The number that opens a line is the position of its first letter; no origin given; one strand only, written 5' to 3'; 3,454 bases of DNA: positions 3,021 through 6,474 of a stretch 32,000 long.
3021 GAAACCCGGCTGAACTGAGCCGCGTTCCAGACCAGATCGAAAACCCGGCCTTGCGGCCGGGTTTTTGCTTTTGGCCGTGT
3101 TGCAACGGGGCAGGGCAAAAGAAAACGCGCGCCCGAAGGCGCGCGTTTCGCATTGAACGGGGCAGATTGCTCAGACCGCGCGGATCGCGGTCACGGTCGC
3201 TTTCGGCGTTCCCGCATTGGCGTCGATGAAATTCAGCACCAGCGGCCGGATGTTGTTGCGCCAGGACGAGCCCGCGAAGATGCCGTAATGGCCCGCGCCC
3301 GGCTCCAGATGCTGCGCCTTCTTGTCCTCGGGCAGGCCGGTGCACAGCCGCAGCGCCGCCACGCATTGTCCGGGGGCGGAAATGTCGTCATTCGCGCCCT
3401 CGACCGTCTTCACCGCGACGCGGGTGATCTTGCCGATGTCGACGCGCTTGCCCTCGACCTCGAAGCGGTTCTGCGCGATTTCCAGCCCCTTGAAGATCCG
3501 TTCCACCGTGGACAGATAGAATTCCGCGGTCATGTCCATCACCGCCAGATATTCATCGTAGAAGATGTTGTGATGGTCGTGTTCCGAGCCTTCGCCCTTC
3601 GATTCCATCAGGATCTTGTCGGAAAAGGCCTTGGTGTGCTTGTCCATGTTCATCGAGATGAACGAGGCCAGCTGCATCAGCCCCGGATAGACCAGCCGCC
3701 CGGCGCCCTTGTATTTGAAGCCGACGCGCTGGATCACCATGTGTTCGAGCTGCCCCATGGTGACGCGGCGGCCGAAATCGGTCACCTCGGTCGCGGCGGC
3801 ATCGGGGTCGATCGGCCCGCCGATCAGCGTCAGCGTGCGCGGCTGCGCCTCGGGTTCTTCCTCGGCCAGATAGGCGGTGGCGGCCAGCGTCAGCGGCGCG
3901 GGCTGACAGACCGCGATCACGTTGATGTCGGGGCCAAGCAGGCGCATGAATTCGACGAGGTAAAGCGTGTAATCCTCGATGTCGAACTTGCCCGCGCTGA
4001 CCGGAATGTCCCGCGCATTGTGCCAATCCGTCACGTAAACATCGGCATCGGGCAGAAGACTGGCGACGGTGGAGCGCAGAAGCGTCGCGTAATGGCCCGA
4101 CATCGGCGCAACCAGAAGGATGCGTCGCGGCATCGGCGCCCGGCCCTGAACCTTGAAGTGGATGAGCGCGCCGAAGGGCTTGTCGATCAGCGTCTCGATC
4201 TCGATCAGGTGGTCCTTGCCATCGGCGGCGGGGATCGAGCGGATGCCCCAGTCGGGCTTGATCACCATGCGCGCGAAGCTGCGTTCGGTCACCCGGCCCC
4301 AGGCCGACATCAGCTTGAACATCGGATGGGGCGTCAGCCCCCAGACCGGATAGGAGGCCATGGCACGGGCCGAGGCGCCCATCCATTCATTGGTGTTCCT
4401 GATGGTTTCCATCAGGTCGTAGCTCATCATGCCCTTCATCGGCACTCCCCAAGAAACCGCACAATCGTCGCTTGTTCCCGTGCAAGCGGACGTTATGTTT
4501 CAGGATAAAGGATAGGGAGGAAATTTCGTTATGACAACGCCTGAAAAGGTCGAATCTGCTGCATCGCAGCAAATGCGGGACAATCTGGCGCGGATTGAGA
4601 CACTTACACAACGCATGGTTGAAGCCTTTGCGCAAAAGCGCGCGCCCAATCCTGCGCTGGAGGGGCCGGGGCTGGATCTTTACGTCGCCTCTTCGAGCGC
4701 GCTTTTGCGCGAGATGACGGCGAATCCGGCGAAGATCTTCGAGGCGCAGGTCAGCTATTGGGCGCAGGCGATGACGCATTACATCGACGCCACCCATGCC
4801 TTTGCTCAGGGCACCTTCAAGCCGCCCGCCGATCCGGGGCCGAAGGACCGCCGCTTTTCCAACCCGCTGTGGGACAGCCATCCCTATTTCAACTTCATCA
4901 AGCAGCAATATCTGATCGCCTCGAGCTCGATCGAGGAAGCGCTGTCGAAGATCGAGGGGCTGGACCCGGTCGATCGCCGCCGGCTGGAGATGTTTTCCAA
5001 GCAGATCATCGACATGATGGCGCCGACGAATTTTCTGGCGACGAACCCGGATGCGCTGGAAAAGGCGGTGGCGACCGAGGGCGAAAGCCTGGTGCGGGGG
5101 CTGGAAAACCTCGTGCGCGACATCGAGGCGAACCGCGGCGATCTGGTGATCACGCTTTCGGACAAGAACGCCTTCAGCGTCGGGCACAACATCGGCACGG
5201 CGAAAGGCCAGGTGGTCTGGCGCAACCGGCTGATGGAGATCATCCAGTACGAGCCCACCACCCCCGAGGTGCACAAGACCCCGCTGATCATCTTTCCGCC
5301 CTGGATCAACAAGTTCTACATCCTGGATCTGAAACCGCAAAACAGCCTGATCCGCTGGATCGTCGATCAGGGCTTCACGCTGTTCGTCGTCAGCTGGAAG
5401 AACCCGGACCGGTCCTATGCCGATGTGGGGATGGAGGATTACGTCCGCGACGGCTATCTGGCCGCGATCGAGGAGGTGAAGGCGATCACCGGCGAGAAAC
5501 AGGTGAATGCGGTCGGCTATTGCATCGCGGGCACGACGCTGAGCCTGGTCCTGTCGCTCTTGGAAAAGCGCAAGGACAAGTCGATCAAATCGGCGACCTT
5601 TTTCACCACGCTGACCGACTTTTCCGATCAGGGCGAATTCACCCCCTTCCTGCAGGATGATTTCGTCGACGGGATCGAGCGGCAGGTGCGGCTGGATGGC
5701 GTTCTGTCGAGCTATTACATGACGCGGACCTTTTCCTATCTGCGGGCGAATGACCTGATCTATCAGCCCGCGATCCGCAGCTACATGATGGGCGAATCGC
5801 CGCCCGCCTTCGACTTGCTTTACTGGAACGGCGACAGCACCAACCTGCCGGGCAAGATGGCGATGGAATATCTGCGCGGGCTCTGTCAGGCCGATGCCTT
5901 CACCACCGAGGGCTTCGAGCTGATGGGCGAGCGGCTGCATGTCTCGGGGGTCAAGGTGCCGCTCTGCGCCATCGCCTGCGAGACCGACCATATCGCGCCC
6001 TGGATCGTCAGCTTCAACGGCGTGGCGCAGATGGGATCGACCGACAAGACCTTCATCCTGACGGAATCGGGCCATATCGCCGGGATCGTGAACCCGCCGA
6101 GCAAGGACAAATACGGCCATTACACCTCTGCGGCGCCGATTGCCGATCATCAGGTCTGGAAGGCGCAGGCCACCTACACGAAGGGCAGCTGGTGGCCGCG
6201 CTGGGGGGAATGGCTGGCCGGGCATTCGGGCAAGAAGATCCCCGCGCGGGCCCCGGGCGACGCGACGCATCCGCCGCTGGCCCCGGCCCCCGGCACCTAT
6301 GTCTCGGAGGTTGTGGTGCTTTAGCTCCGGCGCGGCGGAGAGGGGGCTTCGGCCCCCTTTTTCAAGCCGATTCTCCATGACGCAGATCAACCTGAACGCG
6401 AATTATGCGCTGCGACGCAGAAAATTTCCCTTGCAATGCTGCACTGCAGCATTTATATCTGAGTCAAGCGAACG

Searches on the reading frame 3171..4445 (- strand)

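Call 48: search_protein_families(library=pfam, proteins=[window:3171-4445:-], max_evalue=0.00001)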
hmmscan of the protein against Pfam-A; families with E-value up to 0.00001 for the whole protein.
window:3171-4445:- (424 aa): 1 family
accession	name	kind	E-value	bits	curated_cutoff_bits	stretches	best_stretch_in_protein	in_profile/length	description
PF06850.17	PHB_depo_C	-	5.1e-95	317.2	27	1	209-410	1-202/203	PHB de-polymerase C-terminus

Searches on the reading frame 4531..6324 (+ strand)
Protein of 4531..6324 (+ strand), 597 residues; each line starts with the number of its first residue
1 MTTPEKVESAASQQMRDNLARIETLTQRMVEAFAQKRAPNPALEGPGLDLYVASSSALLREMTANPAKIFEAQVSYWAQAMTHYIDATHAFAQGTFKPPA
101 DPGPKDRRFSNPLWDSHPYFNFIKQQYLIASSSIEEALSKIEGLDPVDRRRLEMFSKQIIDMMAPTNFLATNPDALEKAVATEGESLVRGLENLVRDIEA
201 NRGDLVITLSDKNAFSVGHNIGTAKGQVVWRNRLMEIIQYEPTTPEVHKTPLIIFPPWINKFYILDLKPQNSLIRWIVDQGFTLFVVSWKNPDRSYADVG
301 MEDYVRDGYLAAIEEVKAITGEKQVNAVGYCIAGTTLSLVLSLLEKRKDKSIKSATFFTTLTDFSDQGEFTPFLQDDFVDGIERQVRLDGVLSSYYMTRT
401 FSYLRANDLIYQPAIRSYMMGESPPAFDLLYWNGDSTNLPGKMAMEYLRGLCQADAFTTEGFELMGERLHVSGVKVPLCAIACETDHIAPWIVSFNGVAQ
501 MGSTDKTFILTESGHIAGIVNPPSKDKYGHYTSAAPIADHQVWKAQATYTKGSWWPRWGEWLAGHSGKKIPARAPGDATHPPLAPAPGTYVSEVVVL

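Call 48: search_protein_families(library=pfam, proteins=[window:4531-6324:+], max_evalue=0.00001)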
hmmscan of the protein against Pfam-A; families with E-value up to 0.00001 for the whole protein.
window:4531-6324:+ (597 aa): 2 families
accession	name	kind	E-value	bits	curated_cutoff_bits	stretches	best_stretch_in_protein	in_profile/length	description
PF07167.19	PhaC_N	-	1e-75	253.6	23.7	1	105-277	1-173/173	Poly-beta-hydroxybutyrate polymerase (PhaC) N-terminus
PF00561.26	Abhydrolase_1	-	8.6e-09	35.9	25.8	1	277-522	23-245/245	alpha/beta hydrolase fold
